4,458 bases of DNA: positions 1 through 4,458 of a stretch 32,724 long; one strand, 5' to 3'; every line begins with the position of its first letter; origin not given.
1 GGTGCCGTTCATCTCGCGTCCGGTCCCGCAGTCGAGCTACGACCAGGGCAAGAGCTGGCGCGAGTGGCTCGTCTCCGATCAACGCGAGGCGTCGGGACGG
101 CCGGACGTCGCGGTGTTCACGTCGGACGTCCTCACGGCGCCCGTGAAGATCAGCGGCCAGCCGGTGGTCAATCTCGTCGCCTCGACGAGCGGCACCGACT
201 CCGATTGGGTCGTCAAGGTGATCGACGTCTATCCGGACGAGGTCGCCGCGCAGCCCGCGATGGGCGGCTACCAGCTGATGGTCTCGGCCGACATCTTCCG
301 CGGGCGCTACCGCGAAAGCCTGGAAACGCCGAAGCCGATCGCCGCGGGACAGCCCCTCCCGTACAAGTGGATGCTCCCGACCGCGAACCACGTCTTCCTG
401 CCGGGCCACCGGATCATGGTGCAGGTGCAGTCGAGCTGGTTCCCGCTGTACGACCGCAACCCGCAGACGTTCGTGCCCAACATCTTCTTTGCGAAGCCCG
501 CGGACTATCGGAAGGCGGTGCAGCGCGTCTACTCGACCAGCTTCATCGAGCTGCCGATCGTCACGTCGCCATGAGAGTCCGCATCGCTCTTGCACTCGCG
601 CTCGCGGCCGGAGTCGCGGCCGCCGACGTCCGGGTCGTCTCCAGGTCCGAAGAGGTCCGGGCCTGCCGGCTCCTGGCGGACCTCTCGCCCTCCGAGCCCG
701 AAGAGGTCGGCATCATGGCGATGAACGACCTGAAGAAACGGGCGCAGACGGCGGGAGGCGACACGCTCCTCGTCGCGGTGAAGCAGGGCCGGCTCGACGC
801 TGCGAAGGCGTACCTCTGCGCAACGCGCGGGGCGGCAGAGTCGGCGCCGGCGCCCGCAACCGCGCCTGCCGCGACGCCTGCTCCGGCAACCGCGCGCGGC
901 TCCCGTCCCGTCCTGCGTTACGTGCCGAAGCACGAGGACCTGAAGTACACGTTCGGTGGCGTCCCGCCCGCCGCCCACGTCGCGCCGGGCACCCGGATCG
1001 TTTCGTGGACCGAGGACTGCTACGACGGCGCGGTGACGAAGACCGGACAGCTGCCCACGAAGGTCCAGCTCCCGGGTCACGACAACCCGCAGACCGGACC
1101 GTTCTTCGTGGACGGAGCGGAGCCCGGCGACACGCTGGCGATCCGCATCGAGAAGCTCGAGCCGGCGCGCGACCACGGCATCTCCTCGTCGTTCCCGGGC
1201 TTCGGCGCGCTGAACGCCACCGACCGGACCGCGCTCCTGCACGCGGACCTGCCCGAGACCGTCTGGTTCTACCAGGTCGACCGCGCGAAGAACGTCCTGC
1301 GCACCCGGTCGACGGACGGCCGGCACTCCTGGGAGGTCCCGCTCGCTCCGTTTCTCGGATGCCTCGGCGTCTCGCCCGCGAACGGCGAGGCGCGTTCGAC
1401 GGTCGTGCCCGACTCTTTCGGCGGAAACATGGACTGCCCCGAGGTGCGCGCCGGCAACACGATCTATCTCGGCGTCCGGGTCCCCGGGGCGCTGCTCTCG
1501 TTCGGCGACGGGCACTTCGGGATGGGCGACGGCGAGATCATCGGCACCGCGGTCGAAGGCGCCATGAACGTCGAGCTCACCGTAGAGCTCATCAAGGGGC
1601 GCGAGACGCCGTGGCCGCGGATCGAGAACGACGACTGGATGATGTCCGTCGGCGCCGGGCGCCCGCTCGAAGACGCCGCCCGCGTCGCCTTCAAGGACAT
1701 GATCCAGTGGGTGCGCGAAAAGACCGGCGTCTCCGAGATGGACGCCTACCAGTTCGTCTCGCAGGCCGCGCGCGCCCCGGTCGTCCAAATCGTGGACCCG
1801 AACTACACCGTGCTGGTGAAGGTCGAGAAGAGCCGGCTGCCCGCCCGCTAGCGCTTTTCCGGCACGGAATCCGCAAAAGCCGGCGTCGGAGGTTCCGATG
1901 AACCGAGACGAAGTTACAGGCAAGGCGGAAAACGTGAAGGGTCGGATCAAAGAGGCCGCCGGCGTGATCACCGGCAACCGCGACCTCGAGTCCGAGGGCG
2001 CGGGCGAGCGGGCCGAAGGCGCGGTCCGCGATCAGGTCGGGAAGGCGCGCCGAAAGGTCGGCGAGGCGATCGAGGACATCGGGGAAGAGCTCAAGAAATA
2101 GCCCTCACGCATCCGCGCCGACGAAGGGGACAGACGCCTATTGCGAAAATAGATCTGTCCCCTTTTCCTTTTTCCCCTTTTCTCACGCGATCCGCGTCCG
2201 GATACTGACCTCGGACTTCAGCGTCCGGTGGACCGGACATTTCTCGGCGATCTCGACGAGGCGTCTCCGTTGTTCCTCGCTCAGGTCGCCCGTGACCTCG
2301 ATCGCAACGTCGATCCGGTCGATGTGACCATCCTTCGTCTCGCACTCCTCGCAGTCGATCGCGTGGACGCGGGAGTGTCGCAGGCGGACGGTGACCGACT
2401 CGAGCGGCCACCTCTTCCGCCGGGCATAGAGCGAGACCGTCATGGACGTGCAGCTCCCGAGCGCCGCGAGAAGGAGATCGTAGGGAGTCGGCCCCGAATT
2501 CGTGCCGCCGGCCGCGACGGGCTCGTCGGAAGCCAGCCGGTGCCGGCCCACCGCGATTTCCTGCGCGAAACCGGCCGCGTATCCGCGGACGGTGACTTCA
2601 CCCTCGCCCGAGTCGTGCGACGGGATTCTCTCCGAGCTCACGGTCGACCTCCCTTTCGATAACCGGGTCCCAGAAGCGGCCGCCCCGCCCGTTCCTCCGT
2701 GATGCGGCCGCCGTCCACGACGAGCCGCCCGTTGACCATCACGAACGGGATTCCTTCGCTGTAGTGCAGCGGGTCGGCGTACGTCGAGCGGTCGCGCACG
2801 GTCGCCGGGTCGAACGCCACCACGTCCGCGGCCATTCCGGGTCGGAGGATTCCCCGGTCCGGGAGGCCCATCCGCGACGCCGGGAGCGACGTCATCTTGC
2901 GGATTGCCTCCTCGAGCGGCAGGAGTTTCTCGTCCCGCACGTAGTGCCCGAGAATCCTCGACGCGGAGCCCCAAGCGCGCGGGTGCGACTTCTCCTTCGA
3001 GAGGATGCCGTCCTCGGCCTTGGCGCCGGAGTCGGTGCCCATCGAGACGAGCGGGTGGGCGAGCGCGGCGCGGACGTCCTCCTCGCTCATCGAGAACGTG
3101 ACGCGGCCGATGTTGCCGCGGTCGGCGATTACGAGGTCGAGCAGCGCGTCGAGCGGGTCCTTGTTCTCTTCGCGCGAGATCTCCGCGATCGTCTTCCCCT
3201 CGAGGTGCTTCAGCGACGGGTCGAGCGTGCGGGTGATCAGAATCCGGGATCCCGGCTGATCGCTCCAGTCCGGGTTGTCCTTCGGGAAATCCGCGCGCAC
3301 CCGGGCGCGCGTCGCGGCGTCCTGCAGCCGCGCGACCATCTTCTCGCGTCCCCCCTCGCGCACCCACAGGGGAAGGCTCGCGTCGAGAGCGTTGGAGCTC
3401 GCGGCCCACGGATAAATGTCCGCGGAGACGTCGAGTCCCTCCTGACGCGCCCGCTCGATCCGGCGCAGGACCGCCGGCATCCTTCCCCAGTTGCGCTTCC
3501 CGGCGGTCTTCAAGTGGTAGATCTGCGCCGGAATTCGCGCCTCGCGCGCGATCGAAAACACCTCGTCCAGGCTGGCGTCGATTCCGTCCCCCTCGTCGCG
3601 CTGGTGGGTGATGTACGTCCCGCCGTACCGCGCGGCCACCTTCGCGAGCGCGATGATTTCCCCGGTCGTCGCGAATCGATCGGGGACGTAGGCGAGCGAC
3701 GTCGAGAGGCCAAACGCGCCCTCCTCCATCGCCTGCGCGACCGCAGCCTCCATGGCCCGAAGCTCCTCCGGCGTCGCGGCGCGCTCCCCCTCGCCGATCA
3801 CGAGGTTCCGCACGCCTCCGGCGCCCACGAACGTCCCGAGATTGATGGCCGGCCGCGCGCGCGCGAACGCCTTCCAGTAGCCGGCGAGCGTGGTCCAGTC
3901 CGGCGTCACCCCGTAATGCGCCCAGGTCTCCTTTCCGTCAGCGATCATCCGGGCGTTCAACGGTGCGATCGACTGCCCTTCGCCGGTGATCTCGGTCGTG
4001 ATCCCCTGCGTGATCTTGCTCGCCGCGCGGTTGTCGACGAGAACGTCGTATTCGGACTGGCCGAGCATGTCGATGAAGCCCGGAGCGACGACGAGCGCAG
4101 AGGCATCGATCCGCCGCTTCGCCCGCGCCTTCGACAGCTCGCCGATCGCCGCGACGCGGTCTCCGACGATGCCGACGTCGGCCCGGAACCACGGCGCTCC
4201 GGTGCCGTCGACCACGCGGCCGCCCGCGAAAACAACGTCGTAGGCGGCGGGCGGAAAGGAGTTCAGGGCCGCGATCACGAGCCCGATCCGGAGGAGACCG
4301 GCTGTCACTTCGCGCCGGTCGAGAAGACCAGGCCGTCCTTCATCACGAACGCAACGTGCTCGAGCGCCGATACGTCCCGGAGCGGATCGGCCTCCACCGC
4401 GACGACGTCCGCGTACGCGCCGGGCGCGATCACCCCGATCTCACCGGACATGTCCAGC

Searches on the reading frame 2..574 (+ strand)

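Call 9: search_protein_families(library=pfam, proteins=[window:2-574:+], max_evalue=0.001)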
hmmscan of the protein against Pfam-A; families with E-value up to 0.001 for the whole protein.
window:2-574:+ (190 aa): 1 family
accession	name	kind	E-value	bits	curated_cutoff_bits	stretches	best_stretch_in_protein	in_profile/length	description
PF08530.16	PepX_C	-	2e-22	80.6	22.5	1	15-166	60-200/217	X-Pro dipeptidyl-peptidase C-terminal non-catalytic domain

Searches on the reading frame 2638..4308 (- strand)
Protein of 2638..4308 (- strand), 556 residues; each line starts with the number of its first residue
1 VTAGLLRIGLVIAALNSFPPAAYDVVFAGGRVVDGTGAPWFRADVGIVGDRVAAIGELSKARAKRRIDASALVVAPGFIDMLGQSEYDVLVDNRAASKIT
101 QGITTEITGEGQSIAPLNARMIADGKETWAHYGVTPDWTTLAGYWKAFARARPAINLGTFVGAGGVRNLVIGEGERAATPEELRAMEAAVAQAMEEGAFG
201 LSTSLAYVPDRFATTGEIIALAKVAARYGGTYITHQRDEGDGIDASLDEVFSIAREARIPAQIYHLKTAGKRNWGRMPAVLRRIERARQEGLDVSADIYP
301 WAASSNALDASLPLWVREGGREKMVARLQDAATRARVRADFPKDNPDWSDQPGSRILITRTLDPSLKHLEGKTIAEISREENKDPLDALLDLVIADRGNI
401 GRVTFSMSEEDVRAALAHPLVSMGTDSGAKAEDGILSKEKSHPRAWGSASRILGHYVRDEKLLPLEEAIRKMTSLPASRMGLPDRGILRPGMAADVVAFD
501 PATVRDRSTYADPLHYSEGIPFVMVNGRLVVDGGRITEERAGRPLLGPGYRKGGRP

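Call 9: search_protein_families(library=pfam, proteins=[window:2638-4308:-], max_evalue=0.001)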
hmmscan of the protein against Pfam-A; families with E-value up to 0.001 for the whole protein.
window:2638-4308:- (556 aa): 2 families
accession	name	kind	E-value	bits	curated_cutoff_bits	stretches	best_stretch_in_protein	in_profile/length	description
PF07969.17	Amidohydro_3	-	7.7e-20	72.2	29.7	1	67-531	3-472/472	Amidohydrolase family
PF01979.26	Amidohydro_1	-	1.3e-06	28.3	25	1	420-530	244-345/345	Amidohydrolase family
